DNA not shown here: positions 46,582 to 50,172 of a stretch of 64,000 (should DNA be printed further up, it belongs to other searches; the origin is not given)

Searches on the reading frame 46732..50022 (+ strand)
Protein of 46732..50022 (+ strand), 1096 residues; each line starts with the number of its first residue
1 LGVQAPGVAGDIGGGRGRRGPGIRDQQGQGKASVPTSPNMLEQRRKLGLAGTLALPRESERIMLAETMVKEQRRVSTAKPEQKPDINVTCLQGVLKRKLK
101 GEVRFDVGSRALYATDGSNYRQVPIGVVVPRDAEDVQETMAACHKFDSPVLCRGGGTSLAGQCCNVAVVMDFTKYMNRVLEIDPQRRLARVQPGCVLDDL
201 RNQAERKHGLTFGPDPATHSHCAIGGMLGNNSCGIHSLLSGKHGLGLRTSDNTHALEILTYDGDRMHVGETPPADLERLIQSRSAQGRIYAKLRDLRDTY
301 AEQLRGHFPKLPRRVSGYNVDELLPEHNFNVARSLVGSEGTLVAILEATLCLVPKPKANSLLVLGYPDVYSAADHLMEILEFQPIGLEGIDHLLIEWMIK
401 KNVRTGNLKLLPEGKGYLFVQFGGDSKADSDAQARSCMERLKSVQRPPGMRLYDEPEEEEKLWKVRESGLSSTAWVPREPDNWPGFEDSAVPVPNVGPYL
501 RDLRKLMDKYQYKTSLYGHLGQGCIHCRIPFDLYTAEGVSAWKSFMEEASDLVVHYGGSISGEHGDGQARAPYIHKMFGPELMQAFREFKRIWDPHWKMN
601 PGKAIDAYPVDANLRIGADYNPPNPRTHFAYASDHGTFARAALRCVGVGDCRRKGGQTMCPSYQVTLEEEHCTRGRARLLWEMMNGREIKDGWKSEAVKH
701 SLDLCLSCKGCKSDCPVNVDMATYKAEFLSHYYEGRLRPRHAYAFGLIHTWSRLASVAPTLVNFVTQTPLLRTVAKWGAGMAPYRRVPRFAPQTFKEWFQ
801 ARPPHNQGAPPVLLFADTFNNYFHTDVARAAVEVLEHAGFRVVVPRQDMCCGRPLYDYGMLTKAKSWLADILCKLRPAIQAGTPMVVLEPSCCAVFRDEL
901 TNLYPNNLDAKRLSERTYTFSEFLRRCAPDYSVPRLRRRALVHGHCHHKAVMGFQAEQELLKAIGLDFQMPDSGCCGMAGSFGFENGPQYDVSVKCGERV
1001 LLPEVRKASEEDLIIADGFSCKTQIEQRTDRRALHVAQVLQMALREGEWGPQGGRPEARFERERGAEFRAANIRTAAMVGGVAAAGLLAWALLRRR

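Call 11: search_protein_families(library=pfam, proteins=[window:46732-50022:+], max_evalue=0.001)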
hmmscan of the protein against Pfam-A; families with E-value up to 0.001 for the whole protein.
window:46732-50022:+ (1096 aa): 5 families
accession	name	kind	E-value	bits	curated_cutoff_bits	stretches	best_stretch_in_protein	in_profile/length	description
PF02913.24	FAD-oxidase_C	-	4.7e-48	164.5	21.2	1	355-603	1-247/248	FAD linked oxidases, C-terminal domain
PF01565.28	FAD_binding_4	-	5.1e-32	110.9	26.4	1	124-268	1-138/139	FAD binding domain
PF13183.11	Fer4_8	-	2.4e-07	31.6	27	1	642-719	2-68/68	4Fe-4S dicluster domain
PF02754.22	CCG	-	4.6e-07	30.3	20.6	0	821-892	11-80/85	Cysteine-rich domain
PF13534.11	Fer4_17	-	1.4e-05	25.9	22.2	1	644-720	1-61/61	4Fe-4S dicluster domain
